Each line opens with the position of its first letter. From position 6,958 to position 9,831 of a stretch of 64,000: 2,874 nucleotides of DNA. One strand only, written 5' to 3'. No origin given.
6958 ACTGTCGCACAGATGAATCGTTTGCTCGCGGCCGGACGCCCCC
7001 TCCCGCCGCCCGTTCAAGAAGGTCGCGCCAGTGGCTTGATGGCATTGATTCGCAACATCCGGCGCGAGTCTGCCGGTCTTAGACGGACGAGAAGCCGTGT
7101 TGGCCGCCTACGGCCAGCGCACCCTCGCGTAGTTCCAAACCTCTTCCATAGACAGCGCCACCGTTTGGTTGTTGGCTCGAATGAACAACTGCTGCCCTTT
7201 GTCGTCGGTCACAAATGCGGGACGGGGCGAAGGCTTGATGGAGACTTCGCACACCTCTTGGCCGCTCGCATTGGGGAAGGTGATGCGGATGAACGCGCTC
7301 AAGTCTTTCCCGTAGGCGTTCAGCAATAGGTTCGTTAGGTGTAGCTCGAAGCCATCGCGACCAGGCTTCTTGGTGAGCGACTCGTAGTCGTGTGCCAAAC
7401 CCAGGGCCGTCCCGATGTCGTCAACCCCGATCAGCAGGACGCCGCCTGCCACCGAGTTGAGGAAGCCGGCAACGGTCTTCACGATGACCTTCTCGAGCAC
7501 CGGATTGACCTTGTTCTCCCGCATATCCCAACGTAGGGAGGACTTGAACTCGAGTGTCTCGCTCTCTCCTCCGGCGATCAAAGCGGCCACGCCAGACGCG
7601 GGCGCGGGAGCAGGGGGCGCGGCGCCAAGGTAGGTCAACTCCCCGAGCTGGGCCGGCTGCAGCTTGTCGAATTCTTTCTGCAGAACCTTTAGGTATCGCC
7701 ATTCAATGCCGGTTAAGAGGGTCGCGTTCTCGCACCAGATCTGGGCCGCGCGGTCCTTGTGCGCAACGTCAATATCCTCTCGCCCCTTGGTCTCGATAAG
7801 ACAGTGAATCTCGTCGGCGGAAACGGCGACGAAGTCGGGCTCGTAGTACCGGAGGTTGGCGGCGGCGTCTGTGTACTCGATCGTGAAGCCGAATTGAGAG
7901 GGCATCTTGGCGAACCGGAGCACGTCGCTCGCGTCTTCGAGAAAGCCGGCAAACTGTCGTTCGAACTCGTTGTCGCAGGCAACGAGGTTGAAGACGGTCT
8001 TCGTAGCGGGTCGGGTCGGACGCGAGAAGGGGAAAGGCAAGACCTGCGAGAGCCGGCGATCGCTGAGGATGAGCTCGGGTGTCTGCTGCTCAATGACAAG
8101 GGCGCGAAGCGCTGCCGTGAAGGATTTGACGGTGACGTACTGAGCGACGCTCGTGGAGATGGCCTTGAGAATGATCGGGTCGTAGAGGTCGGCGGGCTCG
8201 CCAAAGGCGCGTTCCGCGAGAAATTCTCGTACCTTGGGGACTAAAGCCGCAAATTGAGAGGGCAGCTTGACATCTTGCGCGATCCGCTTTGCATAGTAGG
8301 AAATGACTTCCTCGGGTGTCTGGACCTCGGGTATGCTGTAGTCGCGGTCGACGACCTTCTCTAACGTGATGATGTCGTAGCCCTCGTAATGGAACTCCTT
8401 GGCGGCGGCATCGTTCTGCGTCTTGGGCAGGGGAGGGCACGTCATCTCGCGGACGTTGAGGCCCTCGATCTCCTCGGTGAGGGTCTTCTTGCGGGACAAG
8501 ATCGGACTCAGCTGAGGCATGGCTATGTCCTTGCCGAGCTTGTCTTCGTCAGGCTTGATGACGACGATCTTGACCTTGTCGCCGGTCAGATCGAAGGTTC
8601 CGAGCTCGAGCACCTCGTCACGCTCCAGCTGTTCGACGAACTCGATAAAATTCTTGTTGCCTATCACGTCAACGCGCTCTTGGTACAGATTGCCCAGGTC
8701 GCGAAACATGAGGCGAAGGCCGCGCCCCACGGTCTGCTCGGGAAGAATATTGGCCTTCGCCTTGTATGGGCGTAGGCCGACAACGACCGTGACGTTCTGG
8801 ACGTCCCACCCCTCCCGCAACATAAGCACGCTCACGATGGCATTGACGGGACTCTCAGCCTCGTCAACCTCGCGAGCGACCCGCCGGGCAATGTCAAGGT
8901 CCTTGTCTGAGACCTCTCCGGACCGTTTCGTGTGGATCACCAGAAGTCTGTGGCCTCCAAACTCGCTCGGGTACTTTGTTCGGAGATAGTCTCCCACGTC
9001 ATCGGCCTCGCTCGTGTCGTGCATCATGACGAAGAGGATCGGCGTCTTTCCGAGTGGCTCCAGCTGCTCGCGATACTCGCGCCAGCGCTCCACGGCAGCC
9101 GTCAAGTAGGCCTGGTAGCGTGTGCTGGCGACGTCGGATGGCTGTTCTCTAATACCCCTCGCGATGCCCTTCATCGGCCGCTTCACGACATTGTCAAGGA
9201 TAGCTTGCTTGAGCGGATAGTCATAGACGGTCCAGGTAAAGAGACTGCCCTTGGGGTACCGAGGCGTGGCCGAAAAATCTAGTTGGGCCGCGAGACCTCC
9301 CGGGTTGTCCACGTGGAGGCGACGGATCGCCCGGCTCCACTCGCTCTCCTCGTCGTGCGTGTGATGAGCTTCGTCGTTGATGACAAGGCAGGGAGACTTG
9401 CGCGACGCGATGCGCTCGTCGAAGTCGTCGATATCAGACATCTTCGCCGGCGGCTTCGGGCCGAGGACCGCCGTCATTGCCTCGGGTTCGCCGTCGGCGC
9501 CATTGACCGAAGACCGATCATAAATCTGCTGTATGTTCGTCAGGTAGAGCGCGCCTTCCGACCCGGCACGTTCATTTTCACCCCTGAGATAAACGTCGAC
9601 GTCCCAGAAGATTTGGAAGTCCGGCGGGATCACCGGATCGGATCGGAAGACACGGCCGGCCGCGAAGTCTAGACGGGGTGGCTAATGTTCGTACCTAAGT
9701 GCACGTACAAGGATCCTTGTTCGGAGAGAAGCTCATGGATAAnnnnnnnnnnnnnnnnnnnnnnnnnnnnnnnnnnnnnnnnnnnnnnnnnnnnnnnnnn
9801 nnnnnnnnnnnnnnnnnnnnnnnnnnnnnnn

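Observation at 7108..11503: Head-to-head pair of N-terminally truncated restriction-helicase genes: a likely deletion scar in a defence island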

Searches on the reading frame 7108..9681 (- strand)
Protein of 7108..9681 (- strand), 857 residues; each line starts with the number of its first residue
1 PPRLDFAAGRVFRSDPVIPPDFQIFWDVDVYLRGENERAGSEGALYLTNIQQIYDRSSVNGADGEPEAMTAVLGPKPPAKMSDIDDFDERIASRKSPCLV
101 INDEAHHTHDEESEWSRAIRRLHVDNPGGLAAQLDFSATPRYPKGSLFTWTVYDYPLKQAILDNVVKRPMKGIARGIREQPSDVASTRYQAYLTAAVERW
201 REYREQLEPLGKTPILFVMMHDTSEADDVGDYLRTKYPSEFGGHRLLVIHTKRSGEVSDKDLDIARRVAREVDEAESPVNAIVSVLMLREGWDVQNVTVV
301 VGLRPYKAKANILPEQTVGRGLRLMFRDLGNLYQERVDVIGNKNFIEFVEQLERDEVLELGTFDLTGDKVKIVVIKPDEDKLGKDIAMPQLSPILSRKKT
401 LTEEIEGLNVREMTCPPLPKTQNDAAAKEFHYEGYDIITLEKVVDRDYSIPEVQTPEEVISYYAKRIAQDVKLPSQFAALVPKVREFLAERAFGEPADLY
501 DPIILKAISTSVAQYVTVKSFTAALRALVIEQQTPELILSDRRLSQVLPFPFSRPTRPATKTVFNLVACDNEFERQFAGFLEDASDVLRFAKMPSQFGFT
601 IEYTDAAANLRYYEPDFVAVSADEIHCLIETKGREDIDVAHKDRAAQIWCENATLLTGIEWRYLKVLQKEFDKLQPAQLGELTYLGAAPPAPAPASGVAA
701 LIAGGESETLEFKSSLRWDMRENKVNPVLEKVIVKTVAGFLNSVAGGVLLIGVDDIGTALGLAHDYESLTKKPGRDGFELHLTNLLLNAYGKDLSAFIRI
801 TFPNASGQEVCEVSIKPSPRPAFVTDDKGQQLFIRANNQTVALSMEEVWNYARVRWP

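Call 3: search_protein_families(library=pfam, proteins=[window:7108-9633:-], max_evalue=0.01)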
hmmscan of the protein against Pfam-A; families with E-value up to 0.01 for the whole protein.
window:7108-9633:- (841 aa): 3 families
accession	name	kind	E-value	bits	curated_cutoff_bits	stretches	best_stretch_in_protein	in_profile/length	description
PF04326.19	SLFN_AlbA_2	-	3.2e-14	53.9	25.3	1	690-827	1-117/118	Schlafen, AlbA_2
PF19778.5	RE_endonuc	-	3.1e-07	30.6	23.4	1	545-637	2-92/108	Endonuclease domain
PF04851.21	ResIII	-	0.00039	20.8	22.5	1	19-125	91-163/164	Type III restriction enzyme, res subunit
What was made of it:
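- On Type III R-M Res subunit: Pfam ResIII matches only profile positions 91-163 of 164, below the gathering score (call 3). PF19778 RE_endonuc, E 3.1e-7, residues 545-637 (call 3).
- On Schlafen / AlbA_2 domain proteins: PF04326, E 3.2e-14, covering 1-117 of 118 profile positions, residues 690-827 (call 3).
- Checked: RE_endonuc and SLFN_AlbA_2 follow it (call 3).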

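Call 9: find_encoding_contigs(protein=window:7108-9633:-, flank=10000, max_places=10)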
Protein window:7108-9633:- (841 aa): 2 contigs read that carry it; 2 places shown.
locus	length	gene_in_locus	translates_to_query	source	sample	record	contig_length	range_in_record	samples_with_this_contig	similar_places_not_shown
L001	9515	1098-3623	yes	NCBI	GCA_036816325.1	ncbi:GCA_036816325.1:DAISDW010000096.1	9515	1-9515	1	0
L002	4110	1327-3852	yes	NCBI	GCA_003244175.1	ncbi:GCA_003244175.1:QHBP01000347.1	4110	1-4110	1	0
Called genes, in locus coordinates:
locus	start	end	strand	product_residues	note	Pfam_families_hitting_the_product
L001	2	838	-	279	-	?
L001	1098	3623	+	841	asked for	PF19778:RE_endonuc, PF04326:SLFN_AlbA_2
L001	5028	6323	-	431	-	-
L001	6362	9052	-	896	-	PF00270:DEAD (faint), PF04851:ResIII, PF19778:RE_endonuc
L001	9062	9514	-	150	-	?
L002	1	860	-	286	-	PF22679:T1R_D3-like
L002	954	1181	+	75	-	-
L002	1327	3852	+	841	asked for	PF19778:RE_endonuc, PF04326:SLFN_AlbA_2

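Call 14: find_homologous_proteins(query=window:7108-9681:-, max_evalue=1e-10)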
Query window:7108-9681:- (857 aa): 7780 proteins with E <= 1e-10 among 8000 candidates; the best 120 are listed.
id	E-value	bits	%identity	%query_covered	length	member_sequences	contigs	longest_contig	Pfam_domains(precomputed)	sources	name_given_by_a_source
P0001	0.0e+0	1911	100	98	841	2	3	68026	PF19778.6,PF04326.20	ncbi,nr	ncbi:MAG: RNA-binding domain-containing protein [Chloroflexota bacterium]|nr:MAG: hypothetical prote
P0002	0.0e+0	1411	73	100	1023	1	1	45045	PF19778.6,PF04326.20,PF04851.22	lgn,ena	-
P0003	0.0e+0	1387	70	100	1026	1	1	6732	PF19778.6,PF04326.20,PF04851.22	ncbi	ncbi:MAG TPA: RNA-binding domain-containing protein [Chloroflexota bacterium]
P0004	0.0e+0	1384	71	100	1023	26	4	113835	PF19778.6,PF04326.20,PF04851.22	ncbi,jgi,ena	-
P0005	0.0e+0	1368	70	100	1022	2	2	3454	PF19778.6,PF04326.20,PF04851.22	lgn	-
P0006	0.0e+0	1361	70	100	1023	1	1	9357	PF19778.6,PF04326.20,PF04851.22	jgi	jgi:type III restriction enzyme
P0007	0.0e+0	1337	69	100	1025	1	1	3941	PF19778.6,PF04326.20,PF04851.22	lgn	-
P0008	0.0e+0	1188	77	80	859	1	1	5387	PF19778.6,PF04851.22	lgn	-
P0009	0.0e+0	1166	62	100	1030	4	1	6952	PF19778.6,PF04326.20,PF04851.22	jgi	-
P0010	0.0e+0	1143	74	80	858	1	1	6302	PF19778.6,PF04851.22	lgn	-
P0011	0.0e+0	1134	73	80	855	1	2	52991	PF19778.6,PF04851.22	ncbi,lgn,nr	ncbi:MAG: DEAD/DEAH box helicase family protein [Bacteroidetes bacterium]|nr:DEAD/DEAH box helicase 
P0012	0.0e+0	1128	72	80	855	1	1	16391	PF19778.6,PF04851.22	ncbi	-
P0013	0.0e+0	1121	73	80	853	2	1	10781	PF19778.6,PF04851.22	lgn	-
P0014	0.0e+0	1113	72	80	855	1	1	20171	PF00270.36,PF19778.6,PF04851.22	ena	-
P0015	0.0e+0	1110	70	80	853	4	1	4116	PF00270.36,PF19778.6,PF04851.22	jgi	-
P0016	0.0e+0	1108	72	81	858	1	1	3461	PF19778.6,PF04851.22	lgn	-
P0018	0.0e+0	1103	71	79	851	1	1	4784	PF19778.6,PF04851.22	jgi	jgi:type III restriction enzyme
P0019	0.0e+0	1101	71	80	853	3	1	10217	PF19778.6,PF04851.22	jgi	jgi:type III restriction enzyme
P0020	0.0e+0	1101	70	80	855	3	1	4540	PF19778.6,PF04851.22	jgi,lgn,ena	-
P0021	0.0e+0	1101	71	79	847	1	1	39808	PF19778.6,PF04851.22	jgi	jgi:type III restriction enzyme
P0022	0.0e+0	1098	70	80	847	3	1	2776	PF19778.6,PF08722.18,PF04851.22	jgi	-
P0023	0.0e+0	1096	69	79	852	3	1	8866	PF19778.6,PF04851.22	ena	-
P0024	0.0e+0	1095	70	79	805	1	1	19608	PF19778.6,PF04851.22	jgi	-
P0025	0.0e+0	1095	70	80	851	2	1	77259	PF19778.6,PF04851.22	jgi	-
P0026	0.0e+0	1095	70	79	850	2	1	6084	PF19778.6,PF04851.22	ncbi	-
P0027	0.0e+0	1093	70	80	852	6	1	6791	PF19778.6,PF04851.22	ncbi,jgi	-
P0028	0.0e+0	1090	70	80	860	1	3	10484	PF19778.6,PF04851.22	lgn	-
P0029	0.0e+0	1090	69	80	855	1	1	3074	PF19778.6,PF04851.22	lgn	-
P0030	0.0e+0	1090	71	79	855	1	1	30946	PF19778.6,PF04851.22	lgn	-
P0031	0.0e+0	1090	70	80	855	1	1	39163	PF19778.6,PF04851.22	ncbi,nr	ncbi:MAG: DEAD/DEAH box helicase family protein [Chloroflexi bacterium]|nr:DEAD/DEAH box helicase fa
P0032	0.0e+0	1089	70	80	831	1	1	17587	PF19778.6,PF04851.22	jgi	jgi:type III restriction enzyme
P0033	0.0e+0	1089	69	80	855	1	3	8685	PF19778.6,PF04851.22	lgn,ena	-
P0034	0.0e+0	1089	69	80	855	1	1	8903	PF19778.6,PF04851.22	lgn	-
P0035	0.0e+0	1088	69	79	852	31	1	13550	PF19778.6,PF04851.22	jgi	-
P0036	0.0e+0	1087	69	79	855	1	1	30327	PF19778.6,PF04851.22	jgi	jgi:type III restriction enzyme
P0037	0.0e+0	1086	70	80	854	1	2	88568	PF19778.6,PF04851.22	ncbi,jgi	ncbi:MAG TPA: DEAD/DEAH box helicase family protein [Chloroflexota bacterium]|jgi:type III restricti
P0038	0.0e+0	1086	69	80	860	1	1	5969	PF00270.36,PF19778.6,PF04851.22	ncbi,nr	ncbi:MAG: DEAD/DEAH box helicase family protein [Anaerolineales bacterium]|nr:DEAD/DEAH box helicase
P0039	0.0e+0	1086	70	80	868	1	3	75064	PF19778.6,PF04851.22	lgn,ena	-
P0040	0.0e+0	1085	69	80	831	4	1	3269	PF19778.6,PF04851.22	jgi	jgi:type III restriction enzyme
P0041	0.0e+0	1085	69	80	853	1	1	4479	PF19778.6,PF04851.22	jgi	-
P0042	0.0e+0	1083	69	80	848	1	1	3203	PF19778.6,PF04851.22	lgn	-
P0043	0.0e+0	1082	69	79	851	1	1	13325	PF19778.6,PF04851.22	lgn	-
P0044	0.0e+0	1080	68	80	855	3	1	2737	PF19778.6,PF04851.22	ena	-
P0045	0.0e+0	1080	69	80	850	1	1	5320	PF19778.6,PF04851.22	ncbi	-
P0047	0.0e+0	1080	70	80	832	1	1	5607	PF19778.6,PF04851.22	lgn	-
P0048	0.0e+0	1080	69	80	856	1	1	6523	PF19778.6,PF04851.22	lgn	-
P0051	0.0e+0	1079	69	79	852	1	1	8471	PF19778.6,PF04851.22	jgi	-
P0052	0.0e+0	1079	69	79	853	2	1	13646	PF19778.6,PF04851.22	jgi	jgi:type III restriction enzyme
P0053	0.0e+0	1078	69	80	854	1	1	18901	PF19778.6,PF04851.22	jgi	-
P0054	0.0e+0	1077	70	79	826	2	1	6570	PF19778.6,PF04851.22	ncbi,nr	ncbi:MAG: DEAD/DEAH box helicase family protein [Actinomycetota bacterium]|nr:DEAD/DEAH box helicase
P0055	0.0e+0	1077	70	80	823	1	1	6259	PF19778.6,PF04851.22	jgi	jgi:type III restriction enzyme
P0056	0.0e+0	1077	69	79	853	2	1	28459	PF19778.6,PF04851.22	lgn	-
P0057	0.0e+0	1076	68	80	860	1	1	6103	PF19778.6,PF04851.22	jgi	jgi:type III restriction enzyme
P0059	0.0e+0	1075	70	79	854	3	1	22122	PF19778.6,PF04851.22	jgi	jgi:type III restriction enzyme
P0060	0.0e+0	1075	70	80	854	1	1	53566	PF19778.6,PF04851.22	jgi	jgi:type III restriction enzyme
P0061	0.0e+0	1075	69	79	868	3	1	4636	PF19778.6,PF04851.22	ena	-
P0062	0.0e+0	1074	69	79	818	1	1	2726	PF19778.6,PF04851.22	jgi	jgi:type III restriction enzyme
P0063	0.0e+0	1074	69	79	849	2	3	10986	PF19778.6,PF04851.22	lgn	-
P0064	0.0e+0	1074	69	79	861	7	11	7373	PF19778.6,PF04851.22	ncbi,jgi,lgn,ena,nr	ncbi:MAG: DEAD/DEAH box helicase family protein [Caldilineales bacterium]|nr:DEAD/DEAH box helicase 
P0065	0.0e+0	1074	69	79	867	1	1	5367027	PF19778.6,PF04851.22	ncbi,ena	-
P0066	0.0e+0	1074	69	80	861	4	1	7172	PF19778.6,PF04851.22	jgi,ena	-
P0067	0.0e+0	1073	69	80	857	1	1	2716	PF19778.6,PF04851.22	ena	-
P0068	0.0e+0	1072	68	80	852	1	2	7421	PF19778.6,PF04851.22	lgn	-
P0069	0.0e+0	1071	68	80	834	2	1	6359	PF19778.6,PF04851.22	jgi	jgi:type III restriction enzyme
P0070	0.0e+0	1071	69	80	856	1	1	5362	PF19778.6,PF04851.22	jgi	jgi:type III restriction enzyme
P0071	0.0e+0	1071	68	80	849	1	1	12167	PF19778.6,PF04851.22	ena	-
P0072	0.0e+0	1071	68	80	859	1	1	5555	PF19778.6,PF04851.22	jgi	jgi:type III restriction enzyme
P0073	0.0e+0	1071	68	79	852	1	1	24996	PF19778.6,PF04851.22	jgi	jgi:type III restriction enzyme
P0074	0.0e+0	1070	70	79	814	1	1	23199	PF19778.6,PF04851.22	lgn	-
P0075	0.0e+0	1070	69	80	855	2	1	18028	PF19778.6,PF04851.22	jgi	jgi:type III restriction enzyme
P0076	0.0e+0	1069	68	80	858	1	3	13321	PF19778.6,PF04851.22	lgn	-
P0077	0.0e+0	1069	68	80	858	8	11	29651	PF19778.6,PF04851.22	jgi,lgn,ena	jgi:type III restriction enzyme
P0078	0.0e+0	1069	68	80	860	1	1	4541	PF19778.6,PF04851.22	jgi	jgi:type III restriction enzyme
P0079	0.0e+0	1068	68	80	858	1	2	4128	PF19778.6,PF04851.22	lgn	-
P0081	0.0e+0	1066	67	80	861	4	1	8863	PF19778.6,PF04851.22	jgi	-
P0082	0.0e+0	1066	69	79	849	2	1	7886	PF19778.6,PF04851.22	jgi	jgi:type III restriction enzyme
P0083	0.0e+0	1066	69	79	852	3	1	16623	PF19778.6,PF04851.22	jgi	jgi:type III restriction enzyme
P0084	0.0e+0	1066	69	79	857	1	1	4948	PF19778.6,PF04851.22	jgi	jgi:type III restriction enzyme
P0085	0.0e+0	1065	70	80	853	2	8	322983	PF19778.6,PF04851.22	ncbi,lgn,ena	-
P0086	0.0e+0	1065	69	80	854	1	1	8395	PF00270.36,PF19778.6,PF04851.22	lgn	-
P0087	0.0e+0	1064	68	79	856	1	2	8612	PF19778.6,PF04851.22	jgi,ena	-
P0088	0.0e+0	1064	69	79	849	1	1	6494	PF19778.6,PF04851.22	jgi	jgi:type III restriction enzyme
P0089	0.0e+0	1064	69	80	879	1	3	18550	PF19778.6,PF04851.22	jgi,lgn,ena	-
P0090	0.0e+0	1063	67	80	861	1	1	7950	PF19778.6,PF04851.22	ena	-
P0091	0.0e+0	1063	67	80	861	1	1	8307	PF19778.6,PF04851.22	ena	-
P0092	0.0e+0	1063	67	80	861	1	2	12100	PF19778.6,PF04851.22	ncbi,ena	-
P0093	0.0e+0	1063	57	100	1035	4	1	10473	PF19778.6,PF04326.20,PF04851.22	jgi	-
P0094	0.0e+0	1063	69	80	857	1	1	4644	PF19778.6,PF04851.22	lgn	-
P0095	0.0e+0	1063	68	79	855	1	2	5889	PF19778.6,PF04851.22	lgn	-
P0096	0.0e+0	1062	69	80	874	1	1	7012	PF19778.6,PF04851.22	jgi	jgi:type III restriction enzyme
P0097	0.0e+0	1062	68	80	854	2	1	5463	PF19778.6,PF04851.22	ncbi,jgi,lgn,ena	-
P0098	0.0e+0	1061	68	79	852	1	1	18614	PF19778.6,PF04851.22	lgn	-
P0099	0.0e+0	1061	69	79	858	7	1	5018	PF19778.6,PF04851.22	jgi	-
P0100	0.0e+0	1061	68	80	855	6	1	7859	PF19778.6,PF04851.22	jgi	jgi:type III restriction enzyme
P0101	0.0e+0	1061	67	80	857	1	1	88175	PF19778.6,PF04851.22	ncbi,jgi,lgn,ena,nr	ncbi:MAG TPA: DEAD/DEAH box helicase family protein [Anaerolineae bacterium]|nr:DEAD/DEAH box helica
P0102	0.0e+0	1061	70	79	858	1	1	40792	PF19778.6,PF04851.22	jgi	jgi:type III restriction enzyme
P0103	0.0e+0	1061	68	80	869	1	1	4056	PF19778.6,PF04851.22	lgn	-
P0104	0.0e+0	1060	67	79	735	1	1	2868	PF00270.36,PF19778.6,PF04851.22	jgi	jgi:type III restriction enzyme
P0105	0.0e+0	1060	68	80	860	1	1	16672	PF19778.6,PF04851.22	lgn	-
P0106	0.0e+0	1060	68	79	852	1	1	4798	PF19778.6,PF04851.22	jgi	jgi:type III restriction enzyme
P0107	0.0e+0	1060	68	79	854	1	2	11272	PF19778.6,PF04851.22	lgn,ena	-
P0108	0.0e+0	1060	69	79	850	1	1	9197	PF19778.6,PF04851.22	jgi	jgi:type III restriction enzyme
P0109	0.0e+0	1060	67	80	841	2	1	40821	PF19778.6,PF04851.22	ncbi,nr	ncbi:MAG: DEAD/DEAH box helicase family protein [Chloroflexi bacterium]|nr:DEAD/DEAH box helicase fa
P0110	0.0e+0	1059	68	80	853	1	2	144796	PF19778.6,PF04851.22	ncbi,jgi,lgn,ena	jgi:type III restriction enzyme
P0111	0.0e+0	1059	68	79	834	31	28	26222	PF19778.6,PF04851.22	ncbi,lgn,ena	-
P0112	0.0e+0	1059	69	79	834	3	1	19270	PF19778.6,PF04851.22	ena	-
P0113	0.0e+0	1058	67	79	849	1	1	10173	PF19778.6,PF04851.22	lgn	-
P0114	0.0e+0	1057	68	80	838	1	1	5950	PF19778.6,PF04851.22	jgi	jgi:type III restriction enzyme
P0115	0.0e+0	1057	69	80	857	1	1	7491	PF19778.6,PF04851.22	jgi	jgi:type III restriction enzyme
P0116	0.0e+0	1057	67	80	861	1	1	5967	PF19778.6,PF04851.22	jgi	-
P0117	0.0e+0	1057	69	80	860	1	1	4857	PF19778.6,PF04851.22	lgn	-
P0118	0.0e+0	1057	68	79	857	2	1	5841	PF19778.6,PF04851.22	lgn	-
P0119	0.0e+0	1057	68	80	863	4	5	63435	PF19778.6,PF04851.22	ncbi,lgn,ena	-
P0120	0.0e+0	1057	67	80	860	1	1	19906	PF19778.6,PF04851.22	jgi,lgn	jgi:type III restriction enzyme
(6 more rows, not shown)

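Call 20: find_encoding_contigs(protein=P0002, flank=10000, max_places=4)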
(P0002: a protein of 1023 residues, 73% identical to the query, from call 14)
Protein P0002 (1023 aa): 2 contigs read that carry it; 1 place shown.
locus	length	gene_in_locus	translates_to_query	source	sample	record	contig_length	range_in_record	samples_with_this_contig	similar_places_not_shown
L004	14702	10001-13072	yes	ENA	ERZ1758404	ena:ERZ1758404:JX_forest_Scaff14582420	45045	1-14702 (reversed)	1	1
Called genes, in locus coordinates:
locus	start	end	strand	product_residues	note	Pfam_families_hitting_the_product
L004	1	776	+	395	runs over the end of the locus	PF01966:HD, PF13286:HD_assoc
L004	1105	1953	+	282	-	-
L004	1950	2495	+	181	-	-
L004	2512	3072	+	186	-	-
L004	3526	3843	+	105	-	PF12844:HTH_19, PF13560:HTH_31, PF01381:HTH_3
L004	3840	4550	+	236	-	-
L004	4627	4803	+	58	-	-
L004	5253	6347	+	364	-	PF19952:DUF6414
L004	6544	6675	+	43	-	-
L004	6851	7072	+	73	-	-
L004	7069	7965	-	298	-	PF01972:SDH_protease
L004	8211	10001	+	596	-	PF03602:Cons_hypoth95 (faint), PF01555:N6_N4_Mtase, PF13649:Methyltransf_25 (faint)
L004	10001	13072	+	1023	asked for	PF04851:ResIII, PF19778:RE_endonuc, PF04326:SLFN_AlbA_2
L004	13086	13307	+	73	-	-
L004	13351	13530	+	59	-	-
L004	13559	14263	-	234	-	PF01209:Ubie_methyltran (faint), PF02353:CMAS, PF13489:Methyltransf_23, PF13847:Methyltransf_31 (weak), PF08241:Methyltransf_11, PF08242:Methyltransf_12 (weak), PF13649:Methyltransf_25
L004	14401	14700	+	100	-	?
